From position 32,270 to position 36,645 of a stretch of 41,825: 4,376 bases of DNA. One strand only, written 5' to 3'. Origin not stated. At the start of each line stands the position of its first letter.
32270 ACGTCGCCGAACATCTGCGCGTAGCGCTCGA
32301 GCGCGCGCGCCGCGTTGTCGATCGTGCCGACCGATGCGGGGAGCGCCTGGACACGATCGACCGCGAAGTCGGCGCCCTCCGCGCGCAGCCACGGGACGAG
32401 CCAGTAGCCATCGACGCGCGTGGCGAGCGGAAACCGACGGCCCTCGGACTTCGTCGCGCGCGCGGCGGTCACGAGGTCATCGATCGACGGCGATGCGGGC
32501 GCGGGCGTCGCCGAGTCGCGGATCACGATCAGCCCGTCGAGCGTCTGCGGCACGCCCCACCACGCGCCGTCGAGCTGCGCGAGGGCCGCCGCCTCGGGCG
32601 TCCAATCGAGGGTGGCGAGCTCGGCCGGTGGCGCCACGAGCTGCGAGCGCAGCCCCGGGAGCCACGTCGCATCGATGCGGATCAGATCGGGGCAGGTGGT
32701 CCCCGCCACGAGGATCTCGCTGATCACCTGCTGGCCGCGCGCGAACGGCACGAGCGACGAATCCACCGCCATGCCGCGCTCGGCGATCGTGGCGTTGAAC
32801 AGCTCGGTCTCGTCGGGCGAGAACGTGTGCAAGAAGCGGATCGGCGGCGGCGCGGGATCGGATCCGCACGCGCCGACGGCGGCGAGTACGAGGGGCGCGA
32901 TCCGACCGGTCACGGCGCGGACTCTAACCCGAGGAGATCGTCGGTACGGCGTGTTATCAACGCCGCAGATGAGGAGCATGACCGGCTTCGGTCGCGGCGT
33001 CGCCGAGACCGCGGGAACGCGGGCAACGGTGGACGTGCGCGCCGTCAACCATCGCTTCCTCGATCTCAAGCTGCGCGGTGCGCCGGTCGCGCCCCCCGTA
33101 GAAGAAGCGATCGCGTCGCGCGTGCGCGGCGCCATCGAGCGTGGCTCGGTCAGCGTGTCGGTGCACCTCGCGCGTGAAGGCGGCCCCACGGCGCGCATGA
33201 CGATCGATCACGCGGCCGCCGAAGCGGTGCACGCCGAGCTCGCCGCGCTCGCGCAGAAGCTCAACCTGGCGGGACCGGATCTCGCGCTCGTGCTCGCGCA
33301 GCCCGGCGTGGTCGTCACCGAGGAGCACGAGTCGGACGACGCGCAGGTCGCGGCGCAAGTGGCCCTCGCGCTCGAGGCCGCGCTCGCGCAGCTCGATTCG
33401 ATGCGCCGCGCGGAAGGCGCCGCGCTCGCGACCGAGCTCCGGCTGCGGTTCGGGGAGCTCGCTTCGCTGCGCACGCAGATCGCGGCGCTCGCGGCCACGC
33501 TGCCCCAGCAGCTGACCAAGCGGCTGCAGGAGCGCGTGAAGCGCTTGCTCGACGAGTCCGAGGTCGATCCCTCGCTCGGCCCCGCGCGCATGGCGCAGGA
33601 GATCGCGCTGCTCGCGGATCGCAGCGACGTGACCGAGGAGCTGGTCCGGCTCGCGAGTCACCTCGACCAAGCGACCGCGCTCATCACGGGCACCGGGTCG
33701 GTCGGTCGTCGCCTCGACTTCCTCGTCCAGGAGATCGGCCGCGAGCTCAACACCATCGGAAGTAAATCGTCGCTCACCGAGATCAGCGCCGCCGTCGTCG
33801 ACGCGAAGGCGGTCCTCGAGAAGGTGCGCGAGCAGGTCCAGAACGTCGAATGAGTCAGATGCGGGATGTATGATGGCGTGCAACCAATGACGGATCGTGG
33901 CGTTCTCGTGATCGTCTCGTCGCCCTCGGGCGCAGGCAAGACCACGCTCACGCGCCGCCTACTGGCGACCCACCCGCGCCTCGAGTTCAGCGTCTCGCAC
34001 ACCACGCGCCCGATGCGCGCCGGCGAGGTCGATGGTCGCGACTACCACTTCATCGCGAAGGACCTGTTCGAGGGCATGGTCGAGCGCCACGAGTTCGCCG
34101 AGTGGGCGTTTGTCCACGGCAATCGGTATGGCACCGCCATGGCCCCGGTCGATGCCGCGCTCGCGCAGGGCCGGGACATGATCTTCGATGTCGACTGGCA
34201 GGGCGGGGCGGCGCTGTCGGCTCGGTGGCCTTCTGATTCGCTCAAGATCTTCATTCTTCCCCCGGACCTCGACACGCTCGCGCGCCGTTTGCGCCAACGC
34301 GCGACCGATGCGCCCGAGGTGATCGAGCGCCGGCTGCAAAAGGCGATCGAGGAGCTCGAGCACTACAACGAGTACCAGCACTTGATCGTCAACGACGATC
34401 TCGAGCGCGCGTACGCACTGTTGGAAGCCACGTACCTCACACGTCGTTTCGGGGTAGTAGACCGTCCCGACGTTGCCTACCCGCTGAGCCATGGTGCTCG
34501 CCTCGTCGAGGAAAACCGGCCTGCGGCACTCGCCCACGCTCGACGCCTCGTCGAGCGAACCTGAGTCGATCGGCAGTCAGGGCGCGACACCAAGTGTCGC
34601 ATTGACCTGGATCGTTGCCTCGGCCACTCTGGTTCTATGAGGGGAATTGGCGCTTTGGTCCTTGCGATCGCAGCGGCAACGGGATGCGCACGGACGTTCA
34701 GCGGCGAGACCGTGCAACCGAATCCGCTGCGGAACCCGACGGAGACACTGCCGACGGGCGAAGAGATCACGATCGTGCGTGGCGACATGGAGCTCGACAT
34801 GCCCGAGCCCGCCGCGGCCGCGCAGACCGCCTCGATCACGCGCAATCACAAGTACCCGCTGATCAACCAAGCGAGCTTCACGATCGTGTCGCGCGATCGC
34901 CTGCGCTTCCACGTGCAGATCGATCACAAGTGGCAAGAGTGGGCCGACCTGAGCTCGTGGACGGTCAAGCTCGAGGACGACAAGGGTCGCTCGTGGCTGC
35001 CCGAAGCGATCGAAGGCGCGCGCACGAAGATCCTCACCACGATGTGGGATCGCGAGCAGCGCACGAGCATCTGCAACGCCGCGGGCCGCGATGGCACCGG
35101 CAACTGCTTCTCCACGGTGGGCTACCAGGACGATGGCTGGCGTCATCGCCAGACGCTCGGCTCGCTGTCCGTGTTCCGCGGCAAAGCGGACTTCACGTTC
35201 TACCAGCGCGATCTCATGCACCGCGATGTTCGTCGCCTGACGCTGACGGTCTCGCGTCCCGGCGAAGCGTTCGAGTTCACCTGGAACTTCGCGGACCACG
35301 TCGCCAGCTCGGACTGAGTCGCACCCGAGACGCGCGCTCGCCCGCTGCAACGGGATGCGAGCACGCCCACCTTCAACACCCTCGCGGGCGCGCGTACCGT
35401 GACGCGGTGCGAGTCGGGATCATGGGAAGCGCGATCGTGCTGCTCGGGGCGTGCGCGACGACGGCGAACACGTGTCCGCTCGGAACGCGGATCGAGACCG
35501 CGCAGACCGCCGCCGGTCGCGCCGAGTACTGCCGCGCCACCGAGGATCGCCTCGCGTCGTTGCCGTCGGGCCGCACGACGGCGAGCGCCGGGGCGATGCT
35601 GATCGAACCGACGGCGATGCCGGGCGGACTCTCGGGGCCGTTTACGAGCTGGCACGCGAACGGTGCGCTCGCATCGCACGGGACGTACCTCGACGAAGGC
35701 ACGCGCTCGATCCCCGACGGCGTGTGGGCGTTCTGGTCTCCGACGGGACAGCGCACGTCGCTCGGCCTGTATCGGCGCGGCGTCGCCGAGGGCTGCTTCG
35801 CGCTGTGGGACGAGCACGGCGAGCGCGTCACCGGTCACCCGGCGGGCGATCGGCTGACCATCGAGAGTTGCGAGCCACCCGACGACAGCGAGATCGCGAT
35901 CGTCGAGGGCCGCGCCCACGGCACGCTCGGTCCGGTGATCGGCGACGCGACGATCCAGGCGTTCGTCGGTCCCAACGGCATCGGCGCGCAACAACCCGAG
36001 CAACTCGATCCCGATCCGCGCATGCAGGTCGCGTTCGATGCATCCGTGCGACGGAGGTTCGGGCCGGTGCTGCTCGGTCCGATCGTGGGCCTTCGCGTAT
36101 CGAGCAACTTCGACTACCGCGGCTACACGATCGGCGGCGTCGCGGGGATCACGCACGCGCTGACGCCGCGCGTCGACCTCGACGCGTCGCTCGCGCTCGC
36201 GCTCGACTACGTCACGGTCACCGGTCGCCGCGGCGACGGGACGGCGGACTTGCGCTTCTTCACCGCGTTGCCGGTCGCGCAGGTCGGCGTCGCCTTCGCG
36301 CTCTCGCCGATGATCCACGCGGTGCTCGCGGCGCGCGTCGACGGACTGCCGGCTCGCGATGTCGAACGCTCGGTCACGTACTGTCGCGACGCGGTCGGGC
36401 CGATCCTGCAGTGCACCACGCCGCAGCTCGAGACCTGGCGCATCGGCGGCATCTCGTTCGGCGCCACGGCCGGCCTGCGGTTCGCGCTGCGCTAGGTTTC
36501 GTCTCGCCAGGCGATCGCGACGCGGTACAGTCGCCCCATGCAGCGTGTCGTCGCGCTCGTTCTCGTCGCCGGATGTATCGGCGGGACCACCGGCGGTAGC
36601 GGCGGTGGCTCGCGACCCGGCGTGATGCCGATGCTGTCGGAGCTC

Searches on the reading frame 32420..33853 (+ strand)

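Call 62: search_protein_families(library=pfam, proteins=[window:32420-33853:+], max_evalue=0.001)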
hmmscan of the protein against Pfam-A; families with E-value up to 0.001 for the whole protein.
window:32420-33853:+ (477 aa): 2 families
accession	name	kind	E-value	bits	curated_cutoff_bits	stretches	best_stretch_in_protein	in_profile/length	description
PF08340.16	YicC-like_C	-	3e-40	137.5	27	1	356-477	3-120/120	Endoribonuclease YicC-like, C-terminal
PF03755.18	YicC-like_N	-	1.2e-35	123.6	25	1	184-337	1-155/156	Endoribonuclease YicC-like, N-terminal region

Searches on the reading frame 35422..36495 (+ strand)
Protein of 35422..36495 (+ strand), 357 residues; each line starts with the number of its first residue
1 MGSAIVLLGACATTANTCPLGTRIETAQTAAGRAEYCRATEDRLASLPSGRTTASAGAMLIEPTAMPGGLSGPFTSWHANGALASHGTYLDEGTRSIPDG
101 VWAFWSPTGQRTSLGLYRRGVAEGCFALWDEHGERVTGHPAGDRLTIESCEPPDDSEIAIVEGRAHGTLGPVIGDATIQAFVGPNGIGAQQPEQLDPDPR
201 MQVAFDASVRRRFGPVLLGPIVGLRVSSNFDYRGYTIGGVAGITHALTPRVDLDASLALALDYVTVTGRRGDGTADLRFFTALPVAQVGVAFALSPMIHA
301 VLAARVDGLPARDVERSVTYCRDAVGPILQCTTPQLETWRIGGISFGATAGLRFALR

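Call 62: search_protein_families(library=pfam, proteins=[window:35422-36495:+], max_evalue=0.001)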
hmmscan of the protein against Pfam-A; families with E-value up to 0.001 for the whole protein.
window:35422-36495:+ (357 aa): 0 families

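Call 65: find_encoding_contigs(protein=window:35422-36495:+, flank=10000, max_places=1)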
Protein window:35422-36495:+ (357 aa): 23 contigs read that carry it; 1 place shown.
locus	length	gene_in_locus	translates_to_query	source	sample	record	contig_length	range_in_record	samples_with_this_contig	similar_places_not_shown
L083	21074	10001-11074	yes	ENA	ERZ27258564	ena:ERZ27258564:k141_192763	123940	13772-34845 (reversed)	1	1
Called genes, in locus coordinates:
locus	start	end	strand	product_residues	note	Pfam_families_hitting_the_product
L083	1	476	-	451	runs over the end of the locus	PF00072:Response_reg, PF00158:Sigma54_activat, PF14532:Sigma54_activ_2, PF07728:AAA_5 (weak), PF25601:AAA_lid_14, PF02954:HTH_8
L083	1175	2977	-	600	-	PF02743:dCache_1, PF00672:HAMP, PF00512:HisKA, PF02518:HATPase_c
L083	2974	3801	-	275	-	-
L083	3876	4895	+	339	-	-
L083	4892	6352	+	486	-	-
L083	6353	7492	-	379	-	-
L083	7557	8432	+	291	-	PF03755:YicC-like_N, PF08340:YicC-like_C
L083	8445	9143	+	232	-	PF00625:Guanylate_kin, PF13671:AAA_33 (faint)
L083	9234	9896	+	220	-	-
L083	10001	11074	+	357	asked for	-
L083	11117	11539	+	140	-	-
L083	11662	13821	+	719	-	PF01966:HD, PF13328:HD_4, PF04607:RelA_SpoT, PF02824:TGS, PF19296:RelA_AH, PF28438:RelA_RIS, PF01842:ACT, PF13291:ACT_4, +1 more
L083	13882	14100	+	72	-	-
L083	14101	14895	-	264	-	-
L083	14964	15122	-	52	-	-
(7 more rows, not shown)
